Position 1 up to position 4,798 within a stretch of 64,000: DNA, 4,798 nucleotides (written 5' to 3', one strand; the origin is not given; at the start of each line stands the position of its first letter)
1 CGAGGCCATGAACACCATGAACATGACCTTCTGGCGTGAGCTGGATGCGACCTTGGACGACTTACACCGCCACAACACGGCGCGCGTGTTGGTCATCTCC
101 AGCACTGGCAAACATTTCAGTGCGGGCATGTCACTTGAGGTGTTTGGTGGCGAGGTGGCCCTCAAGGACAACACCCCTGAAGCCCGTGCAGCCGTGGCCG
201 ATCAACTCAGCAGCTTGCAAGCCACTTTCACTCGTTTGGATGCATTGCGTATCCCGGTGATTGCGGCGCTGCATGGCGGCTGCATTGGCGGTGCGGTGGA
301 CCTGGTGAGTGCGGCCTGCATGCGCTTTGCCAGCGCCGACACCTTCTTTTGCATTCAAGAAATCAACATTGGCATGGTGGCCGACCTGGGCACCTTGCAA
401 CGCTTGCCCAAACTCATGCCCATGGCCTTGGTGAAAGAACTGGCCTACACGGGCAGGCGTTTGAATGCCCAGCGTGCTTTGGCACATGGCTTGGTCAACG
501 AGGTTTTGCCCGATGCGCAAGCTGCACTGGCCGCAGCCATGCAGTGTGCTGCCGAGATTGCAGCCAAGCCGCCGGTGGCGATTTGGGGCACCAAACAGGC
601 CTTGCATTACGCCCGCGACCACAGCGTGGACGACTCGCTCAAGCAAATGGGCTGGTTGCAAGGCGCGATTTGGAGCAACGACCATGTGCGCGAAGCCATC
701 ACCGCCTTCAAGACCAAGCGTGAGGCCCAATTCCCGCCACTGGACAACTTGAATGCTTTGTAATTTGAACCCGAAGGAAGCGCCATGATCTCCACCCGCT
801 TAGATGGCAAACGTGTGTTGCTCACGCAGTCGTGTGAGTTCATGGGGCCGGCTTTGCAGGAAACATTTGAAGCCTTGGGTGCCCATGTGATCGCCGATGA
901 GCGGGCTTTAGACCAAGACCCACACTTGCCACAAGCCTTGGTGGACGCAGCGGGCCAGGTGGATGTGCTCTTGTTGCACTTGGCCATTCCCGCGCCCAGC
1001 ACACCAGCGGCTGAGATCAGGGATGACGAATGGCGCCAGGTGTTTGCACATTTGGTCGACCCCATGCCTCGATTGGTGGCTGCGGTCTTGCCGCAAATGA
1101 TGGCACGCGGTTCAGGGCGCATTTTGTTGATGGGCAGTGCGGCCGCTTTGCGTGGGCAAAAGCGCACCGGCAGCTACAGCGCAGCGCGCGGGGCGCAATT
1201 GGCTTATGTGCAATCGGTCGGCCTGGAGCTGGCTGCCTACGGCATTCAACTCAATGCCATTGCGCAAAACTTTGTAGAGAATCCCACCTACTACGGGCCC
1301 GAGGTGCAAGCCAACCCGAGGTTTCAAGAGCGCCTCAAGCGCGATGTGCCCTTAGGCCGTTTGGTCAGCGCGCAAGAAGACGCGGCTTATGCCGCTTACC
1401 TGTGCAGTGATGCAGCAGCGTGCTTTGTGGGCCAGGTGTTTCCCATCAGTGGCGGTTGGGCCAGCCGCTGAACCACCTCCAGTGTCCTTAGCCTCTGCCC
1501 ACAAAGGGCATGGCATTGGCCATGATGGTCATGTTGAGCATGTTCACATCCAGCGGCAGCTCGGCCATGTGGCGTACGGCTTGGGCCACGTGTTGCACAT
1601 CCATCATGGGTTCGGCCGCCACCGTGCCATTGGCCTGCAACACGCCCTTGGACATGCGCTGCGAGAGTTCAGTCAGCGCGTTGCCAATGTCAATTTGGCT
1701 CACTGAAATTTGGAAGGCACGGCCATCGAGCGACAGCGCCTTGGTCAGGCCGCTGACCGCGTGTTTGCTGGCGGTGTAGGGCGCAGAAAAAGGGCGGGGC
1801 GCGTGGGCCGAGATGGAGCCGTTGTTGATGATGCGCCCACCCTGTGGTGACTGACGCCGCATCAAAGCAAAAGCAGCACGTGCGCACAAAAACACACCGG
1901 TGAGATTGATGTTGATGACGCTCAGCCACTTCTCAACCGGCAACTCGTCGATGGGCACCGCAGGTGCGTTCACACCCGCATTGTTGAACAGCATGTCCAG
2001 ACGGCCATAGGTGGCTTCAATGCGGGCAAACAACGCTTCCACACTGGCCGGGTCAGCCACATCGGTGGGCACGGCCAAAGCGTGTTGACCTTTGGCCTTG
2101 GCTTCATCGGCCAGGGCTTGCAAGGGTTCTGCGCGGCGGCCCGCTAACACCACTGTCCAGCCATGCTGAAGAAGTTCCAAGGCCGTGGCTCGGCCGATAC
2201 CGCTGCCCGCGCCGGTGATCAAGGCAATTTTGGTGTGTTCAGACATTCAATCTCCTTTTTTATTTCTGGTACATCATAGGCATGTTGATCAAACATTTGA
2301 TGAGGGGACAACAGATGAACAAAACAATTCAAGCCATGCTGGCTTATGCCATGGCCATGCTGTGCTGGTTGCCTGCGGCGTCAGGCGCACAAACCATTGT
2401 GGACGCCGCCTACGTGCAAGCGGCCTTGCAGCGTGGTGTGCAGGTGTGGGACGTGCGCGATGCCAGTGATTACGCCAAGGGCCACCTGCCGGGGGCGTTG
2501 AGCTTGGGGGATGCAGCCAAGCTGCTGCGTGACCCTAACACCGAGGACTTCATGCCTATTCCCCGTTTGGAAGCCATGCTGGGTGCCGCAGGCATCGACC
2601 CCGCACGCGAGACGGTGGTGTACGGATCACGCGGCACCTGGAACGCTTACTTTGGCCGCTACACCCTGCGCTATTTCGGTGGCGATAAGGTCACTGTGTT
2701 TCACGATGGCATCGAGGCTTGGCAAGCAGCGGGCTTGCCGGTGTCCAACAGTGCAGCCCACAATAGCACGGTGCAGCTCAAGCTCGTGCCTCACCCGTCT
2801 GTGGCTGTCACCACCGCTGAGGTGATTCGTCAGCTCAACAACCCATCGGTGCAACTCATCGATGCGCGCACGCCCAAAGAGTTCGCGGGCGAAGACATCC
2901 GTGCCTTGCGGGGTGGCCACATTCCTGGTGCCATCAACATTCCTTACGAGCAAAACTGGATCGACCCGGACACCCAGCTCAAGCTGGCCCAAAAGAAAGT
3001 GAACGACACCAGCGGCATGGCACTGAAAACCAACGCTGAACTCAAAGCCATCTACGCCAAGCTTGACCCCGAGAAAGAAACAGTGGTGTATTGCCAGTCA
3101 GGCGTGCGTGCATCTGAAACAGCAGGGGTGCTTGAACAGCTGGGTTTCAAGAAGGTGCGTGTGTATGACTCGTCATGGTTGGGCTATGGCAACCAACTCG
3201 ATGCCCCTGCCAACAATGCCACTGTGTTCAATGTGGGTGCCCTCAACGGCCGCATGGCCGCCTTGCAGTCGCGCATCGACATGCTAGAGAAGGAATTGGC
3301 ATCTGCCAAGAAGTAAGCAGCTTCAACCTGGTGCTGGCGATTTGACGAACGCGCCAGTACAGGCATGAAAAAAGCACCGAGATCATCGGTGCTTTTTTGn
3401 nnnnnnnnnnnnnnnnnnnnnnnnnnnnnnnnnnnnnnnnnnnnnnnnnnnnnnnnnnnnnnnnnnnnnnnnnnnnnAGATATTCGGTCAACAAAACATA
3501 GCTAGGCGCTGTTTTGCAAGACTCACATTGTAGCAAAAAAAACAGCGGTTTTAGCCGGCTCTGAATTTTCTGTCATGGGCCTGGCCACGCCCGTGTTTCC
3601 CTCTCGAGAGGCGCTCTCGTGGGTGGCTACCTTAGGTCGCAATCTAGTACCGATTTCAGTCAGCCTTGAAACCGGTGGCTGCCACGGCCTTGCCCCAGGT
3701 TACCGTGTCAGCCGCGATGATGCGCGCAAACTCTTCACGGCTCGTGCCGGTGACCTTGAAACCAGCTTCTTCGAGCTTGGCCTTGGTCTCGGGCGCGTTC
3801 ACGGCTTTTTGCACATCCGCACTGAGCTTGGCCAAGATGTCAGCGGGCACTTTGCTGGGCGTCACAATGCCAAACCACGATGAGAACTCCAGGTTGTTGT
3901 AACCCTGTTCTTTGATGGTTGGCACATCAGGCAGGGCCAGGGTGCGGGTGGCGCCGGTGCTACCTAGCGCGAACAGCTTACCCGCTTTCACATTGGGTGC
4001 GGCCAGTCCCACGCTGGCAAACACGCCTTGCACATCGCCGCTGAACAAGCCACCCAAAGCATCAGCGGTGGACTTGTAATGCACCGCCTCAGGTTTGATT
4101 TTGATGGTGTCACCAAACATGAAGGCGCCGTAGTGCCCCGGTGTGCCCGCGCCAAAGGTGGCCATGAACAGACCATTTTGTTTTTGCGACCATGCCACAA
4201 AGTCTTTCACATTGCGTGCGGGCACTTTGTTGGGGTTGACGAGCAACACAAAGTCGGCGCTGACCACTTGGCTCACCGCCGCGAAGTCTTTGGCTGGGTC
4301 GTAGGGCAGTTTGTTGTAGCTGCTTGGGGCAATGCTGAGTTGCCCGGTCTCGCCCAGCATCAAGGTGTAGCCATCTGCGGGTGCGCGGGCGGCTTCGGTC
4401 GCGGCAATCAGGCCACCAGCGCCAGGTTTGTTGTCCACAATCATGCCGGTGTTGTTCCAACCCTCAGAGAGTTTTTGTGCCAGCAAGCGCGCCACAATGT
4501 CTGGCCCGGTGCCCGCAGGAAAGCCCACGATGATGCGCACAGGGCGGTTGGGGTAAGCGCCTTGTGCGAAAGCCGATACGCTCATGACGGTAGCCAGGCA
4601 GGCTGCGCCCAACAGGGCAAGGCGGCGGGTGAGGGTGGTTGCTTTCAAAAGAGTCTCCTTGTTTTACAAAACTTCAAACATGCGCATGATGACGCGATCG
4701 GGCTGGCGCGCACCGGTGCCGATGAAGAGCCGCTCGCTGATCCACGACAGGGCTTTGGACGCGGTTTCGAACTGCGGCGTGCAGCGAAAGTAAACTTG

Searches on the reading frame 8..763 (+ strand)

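Call 75: search_protein_families(library=pfam, proteins=[window:8-763:+], max_evalue=0.00001)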
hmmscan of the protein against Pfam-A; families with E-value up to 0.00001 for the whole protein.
window:8-763:+ (251 aa): 2 families
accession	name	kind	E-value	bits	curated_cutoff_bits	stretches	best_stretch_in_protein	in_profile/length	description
PF00378.25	ECH_1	-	1e-36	127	27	1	1-242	17-248/251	Enoyl-CoA hydratase/isomerase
PF16113.10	ECH_2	-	2.8e-21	76.8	27.2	1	1-238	12-242/335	Enoyl-CoA hydratase/isomerase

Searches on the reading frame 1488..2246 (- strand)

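Call 75: search_protein_families(library=pfam, proteins=[window:1488-2246:-], max_evalue=0.00001)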
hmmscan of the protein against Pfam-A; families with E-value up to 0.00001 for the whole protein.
window:1488-2246:- (252 aa): 4 families
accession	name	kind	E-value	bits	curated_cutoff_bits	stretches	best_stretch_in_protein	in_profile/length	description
PF00106.31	adh_short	-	1.7e-54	184.7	26.6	1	6-199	1-191/195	short chain dehydrogenase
PF13561.12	adh_short_C2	-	8.2e-39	134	27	1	12-226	1-215/236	Enoyl-(Acyl carrier protein) reductase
PF08659.16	KR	-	7.1e-11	42.8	22.6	1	9-118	4-116/180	KR domain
PF08643.16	DUF1776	-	1.6e-08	34.7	25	1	95-201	104-210/294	Fungal family of unknown function (DUF1776)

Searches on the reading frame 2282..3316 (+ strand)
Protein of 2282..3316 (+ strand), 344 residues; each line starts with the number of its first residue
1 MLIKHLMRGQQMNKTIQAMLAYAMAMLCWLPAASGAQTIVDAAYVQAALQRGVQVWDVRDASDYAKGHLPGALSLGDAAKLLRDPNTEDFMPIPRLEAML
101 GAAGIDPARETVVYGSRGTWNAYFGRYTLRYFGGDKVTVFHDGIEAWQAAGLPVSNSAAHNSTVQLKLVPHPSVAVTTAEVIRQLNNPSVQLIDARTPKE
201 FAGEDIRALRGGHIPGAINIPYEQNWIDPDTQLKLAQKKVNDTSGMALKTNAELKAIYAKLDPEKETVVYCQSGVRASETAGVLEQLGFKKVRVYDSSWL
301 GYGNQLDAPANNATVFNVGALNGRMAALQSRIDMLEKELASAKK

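Call 75: search_protein_families(library=pfam, proteins=[window:2282-3316:+], max_evalue=0.00001)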
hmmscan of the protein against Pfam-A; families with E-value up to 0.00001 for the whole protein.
window:2282-3316:+ (344 aa): 1 family
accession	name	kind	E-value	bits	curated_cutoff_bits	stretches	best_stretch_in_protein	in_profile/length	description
PF00581.25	Rhodanese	-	1.2e-35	122.4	22.2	2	178-302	2-99/102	Rhodanese-like domain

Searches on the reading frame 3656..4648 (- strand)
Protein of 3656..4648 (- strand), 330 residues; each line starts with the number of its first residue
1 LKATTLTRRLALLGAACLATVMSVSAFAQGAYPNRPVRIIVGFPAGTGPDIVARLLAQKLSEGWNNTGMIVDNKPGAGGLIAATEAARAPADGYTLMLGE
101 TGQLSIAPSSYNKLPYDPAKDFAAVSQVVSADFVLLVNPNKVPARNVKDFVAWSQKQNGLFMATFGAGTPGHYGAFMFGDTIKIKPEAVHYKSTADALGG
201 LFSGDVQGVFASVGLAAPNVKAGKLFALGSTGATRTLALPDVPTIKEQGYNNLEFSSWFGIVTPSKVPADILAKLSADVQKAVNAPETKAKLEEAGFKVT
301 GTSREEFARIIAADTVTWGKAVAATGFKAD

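Call 75: search_protein_families(library=pfam, proteins=[window:3656-4648:-], max_evalue=0.00001)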
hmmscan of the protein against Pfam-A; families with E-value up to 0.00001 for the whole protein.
window:3656-4648:- (330 aa): 1 family
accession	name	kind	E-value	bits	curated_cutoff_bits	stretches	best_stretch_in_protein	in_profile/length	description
PF03401.19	TctC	-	4.9e-54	184.1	27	1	52-325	1-272/274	Tripartite tricarboxylate transporter family receptor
